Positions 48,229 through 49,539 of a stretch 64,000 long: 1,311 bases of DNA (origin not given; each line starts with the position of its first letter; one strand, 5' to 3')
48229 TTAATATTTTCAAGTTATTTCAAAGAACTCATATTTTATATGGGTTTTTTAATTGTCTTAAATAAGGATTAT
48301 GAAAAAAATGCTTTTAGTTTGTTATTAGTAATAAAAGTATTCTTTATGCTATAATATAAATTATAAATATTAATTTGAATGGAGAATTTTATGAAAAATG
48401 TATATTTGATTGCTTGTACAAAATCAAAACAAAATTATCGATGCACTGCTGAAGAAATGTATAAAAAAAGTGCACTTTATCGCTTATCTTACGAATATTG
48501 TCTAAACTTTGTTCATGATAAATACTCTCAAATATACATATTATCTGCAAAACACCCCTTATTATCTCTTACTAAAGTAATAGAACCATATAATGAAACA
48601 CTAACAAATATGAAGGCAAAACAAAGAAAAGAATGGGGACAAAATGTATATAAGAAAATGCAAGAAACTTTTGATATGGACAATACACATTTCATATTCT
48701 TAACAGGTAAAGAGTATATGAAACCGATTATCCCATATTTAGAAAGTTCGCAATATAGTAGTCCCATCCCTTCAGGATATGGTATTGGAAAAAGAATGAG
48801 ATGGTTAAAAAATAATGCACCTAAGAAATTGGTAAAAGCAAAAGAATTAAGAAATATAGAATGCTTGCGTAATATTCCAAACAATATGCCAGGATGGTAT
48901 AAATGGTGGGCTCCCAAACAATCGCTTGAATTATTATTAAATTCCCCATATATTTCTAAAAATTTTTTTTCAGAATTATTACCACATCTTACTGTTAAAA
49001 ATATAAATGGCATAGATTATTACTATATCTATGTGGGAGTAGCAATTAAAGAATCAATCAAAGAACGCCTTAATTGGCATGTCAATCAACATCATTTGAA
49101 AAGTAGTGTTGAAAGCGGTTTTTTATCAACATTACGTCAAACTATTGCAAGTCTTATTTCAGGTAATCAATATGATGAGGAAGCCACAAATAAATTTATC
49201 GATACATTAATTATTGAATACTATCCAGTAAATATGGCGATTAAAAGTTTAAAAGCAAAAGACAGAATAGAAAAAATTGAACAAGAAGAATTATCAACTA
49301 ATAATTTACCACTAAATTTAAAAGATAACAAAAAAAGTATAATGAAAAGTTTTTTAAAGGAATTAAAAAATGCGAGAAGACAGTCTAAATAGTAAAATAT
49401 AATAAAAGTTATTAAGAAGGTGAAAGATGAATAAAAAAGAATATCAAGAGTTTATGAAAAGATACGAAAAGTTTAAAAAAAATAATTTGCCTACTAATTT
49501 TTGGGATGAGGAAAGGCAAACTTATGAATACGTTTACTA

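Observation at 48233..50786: Three-gene DNA-targeting islet inserted into the conserved truA-rplM-rpsI-cwlD neighbourhood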

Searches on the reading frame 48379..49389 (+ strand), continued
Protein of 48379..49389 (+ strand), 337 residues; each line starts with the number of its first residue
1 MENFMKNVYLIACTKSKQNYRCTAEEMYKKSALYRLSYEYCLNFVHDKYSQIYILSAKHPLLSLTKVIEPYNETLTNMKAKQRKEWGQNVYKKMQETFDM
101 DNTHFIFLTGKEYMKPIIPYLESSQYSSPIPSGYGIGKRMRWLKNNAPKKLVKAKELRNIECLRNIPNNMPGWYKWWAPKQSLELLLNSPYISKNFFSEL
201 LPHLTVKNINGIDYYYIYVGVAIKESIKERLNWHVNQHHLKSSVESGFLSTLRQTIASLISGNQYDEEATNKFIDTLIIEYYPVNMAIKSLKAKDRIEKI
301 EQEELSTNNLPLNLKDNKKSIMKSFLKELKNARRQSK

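Call 81: get_annotated_region(hit=H12, flank=6000)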
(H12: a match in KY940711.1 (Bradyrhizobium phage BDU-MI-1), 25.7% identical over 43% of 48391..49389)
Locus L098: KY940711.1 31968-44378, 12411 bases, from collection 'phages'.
description: Bradyrhizobium phage BDU-MI-1, complete genome.
organism: Bradyrhizobium phage BDU-MI-1 (NCBI taxid 1983459)
taxonomy: Viruses; Duplodnaviria; Heunggongvirae; Uroviricota; Caudoviricetes
host: Bradyrhizobium diazoefficiens USDA110; source: -; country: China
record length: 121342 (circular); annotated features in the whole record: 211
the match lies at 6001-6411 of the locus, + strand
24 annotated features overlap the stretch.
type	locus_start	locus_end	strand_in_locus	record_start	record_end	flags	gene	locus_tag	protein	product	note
CDS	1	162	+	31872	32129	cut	-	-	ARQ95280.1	hypothetical protein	-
CDS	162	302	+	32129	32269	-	-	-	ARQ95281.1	hypothetical protein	-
CDS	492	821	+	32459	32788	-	-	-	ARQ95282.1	hypothetical protein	-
CDS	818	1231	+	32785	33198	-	-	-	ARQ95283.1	hypothetical protein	-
CDS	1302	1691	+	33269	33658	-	-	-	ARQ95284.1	hypothetical protein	-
CDS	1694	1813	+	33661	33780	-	-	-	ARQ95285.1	hypothetical protein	-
CDS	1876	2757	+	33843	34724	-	-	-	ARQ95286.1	hypothetical protein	-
CDS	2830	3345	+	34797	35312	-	-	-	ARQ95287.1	hypothetical protein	-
CDS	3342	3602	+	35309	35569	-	-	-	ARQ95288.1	hypothetical protein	-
CDS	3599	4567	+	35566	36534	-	-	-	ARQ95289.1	hypothetical protein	-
CDS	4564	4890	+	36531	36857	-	-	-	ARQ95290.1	hypothetical protein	-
CDS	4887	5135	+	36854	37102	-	-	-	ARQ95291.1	hypothetical protein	-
CDS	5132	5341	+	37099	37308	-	-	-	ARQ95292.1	hypothetical protein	-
CDS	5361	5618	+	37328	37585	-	-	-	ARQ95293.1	hypothetical protein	-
CDS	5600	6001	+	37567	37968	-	-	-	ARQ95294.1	hypothetical protein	-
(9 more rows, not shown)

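Call 83: search_protein_families(library=pfam, proteins=[L066:4121-7102:+, L066:7132-7974:+, L066:2136-3152:+, L066:3171-4106:+, L066:9297-9995:+, L063:3877-6387:+, L063:1934-3790:-, L067:3060-4346:+, L067:2098-3060:+, L064:5545-7005:-], max_evalue=0.001)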
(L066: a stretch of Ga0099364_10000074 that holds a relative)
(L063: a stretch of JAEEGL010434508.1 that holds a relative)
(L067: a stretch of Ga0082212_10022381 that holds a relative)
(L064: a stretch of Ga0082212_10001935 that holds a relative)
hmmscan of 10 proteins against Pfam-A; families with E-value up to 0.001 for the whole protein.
L066:4121-7102:+ (994 aa): 4 families
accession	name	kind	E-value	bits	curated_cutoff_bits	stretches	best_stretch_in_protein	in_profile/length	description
PF09479.16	Flg_new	-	6.4e-159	516.7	27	10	663-733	1-64/65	Listeria-Bacteroides repeat domain (List_Bact_rpt)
PF18998.6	Flg_new_2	-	2e-08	34.6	23.6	0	742-817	1-72/73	Divergent InlB B-repeat domain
PF07603.17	Lcl_C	-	7.2e-07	29.9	34.9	1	904-992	25-117/117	Lcl C-terminal domain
PF21798.2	DUF6878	-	0.0004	20.8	24.3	0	336-376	9-50/128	Family of unknown function (DUF6878)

L066:7132-7974:+ (281 aa): 0 families

L066:2136-3152:+ (339 aa): 1 family
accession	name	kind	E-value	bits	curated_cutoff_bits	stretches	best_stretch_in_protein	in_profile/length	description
PF02169.21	LPP20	-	0.00052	20.8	25.9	0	22-62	1-39/97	LPP20 lipoprotein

L066:3171-4106:+ (312 aa): 0 families

L066:9297-9995:+ (233 aa): 0 families

L063:3877-6387:+ (837 aa): 1 family
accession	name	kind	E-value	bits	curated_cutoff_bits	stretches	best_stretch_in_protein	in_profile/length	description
PF09586.16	YfhO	-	5.3e-62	210.8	28.5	1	15-810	5-834/835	Bacterial membrane protein YfhO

L063:1934-3790:- (619 aa): 1 family
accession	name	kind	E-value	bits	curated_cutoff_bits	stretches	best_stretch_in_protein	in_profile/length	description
PF00884.28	Sulfatase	-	8.9e-29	101.2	25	1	251-535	1-300/301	Sulfatase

L067:3060-4346:+ (429 aa): 3 families
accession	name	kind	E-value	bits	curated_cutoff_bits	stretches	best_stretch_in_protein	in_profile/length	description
PF12706.13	Lactamase_B_2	-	2.2e-12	47.4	27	1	69-203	27-169/200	Beta-lactamase superfamily domain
PF07521.17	RMMBL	-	2.8e-07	30.9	21.6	1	376-405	11-40/63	Zn-dependent metallo-hydrolase RNA specificity domain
PF00753.33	Lactamase_B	-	1.5e-05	25.4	22.7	1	67-172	38-152/196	Metallo-beta-lactamase superfamily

L067:2098-3060:+ (321 aa): 0 families

L064:5545-7005:- (487 aa): 1 family
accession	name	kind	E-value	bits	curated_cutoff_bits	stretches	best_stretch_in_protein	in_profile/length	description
PF22483.2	Mu-transpos_C_2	-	2e-08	34.2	27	1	298-368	1-69/73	Mu transposase, C-terminal domain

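Call 84: search_protein_families(library=padloc, proteins=[L066:4121-7102:+, L066:7132-7974:+, L066:2136-3152:+, L066:3171-4106:+, L066:9297-9995:+, L063:3877-6387:+, L063:1934-3790:-, L067:3060-4346:+, L067:2098-3060:+, L064:5545-7005:-], max_evalue=0.001)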
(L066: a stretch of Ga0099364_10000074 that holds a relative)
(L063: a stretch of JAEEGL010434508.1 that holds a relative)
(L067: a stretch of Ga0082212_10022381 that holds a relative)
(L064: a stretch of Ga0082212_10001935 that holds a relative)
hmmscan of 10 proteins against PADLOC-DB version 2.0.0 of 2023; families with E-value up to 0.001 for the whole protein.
L066:4121-7102:+ (994 aa): 0 families

L066:7132-7974:+ (281 aa): 0 families

L066:2136-3152:+ (339 aa): 0 families

L066:3171-4106:+ (312 aa): 0 families

L066:9297-9995:+ (233 aa): 0 families

L063:3877-6387:+ (837 aa): 0 families

L063:1934-3790:- (619 aa): 0 families

L067:3060-4346:+ (429 aa): 0 families

L067:2098-3060:+ (321 aa): 0 families

L064:5545-7005:- (487 aa): 0 families

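Call 86: fold_search(model_id=the predicted structure, library=viral)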
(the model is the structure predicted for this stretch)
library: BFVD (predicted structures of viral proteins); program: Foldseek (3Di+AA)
matches with E <= 10: 294; with E <= 0.001: 8
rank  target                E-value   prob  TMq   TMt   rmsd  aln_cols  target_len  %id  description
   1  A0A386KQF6            8.7e-10  1.00  0.39  0.68   1.7       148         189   27  DUF6884 domain-containing protein [Caulobacter phage Kronos]
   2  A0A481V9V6            6.1e-08  1.00  0.33  0.52   4.5       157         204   21  DUF6884 domain-containing protein [Halobacterium phage ChaoS9]
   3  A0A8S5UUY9            1.1e-07  1.00  0.36  0.78   4.9       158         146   25  YaaA [Siphoviridae sp. ctaDn21]
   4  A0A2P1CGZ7            2.7e-06  1.00  0.34  0.41   3.1       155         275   18  DUF6884 domain-containing protein [Mycobacterium phage Mendokysei]
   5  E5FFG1                3.6e-06  1.00  0.30  0.48   5.7       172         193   19  Gp8 [Burkholderia phage KS14]
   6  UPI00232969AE         3.9e-05  1.00  0.29  0.29   5.0       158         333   17  (no name look-up for this kind of identifier)
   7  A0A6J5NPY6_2          1.5e-04  1.00  0.30  0.10   4.8       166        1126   18  Uncharacterized protein [uncultured Caudovirales phage]
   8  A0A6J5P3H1            2.4e-04  1.00  0.31  0.57   4.6       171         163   13  Uncharacterized protein [uncultured Caudovirales phage]
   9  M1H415                9.5e-02  0.66  0.24  0.23  18.9       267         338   10  (no name in the UniProt tables at hand)
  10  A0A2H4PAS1            1.1e-01  0.08  0.13  0.13  20.7       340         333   12  (no name in the UniProt tables at hand)
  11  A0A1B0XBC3            1.9e-01  0.28  0.17  0.34   8.6       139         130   13  E4 ORF A [Equine adenovirus A serotype 1]
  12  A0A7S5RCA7            2.2e-01  0.09  0.20  0.08  19.5       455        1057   10  (no name in the UniProt tables at hand)
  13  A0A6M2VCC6            2.8e-01  0.72  0.22  0.25   6.4       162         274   12  (no name in the UniProt tables at hand)
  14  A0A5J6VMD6            3.3e-01  0.16  0.21  0.16  13.0       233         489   12  VWFA domain-containing protein [Megaviridae environmental sample]
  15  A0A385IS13            3.3e-01  0.06  0.09  0.16  20.6       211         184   10  (no name in the UniProt tables at hand)
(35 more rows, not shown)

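Call 93: find_related_loci(query=A1, collection=viral_contigs, flank=8000)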
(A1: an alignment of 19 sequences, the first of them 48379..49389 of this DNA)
Query A1 (337 aa) in viral_contigs; peptide patterns used: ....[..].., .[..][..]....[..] (x = any residue, [..] = any of these).
16 stretches matched a pattern, but none encodes a relative of the query by tblastn (E <= 1e-3).

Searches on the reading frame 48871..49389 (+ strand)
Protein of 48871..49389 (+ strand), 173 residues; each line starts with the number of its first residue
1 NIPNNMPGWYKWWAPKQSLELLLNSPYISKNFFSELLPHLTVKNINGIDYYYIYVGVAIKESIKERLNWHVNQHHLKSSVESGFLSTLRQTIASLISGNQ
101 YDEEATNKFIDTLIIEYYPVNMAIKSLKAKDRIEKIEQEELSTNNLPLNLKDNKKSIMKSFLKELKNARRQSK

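Call 51: search_protein_families(library=padloc, proteins=[window:48871-49389:+], max_evalue=1)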
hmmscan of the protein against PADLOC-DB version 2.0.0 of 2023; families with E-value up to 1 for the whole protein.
window:48871-49389:+ (173 aa): 0 families

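Call 88: search_solved_structures(query=A4, max_evalue=10, show_alignments=2)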
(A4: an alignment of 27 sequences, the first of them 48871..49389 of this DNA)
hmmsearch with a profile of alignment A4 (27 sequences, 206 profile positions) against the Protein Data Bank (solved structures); distinct sequences matched with E-value up to 10: 1.
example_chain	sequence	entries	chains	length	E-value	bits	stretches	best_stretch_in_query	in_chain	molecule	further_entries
1lwh_A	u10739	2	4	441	1.5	11.5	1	144-180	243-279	4-alpha-glucanotransferase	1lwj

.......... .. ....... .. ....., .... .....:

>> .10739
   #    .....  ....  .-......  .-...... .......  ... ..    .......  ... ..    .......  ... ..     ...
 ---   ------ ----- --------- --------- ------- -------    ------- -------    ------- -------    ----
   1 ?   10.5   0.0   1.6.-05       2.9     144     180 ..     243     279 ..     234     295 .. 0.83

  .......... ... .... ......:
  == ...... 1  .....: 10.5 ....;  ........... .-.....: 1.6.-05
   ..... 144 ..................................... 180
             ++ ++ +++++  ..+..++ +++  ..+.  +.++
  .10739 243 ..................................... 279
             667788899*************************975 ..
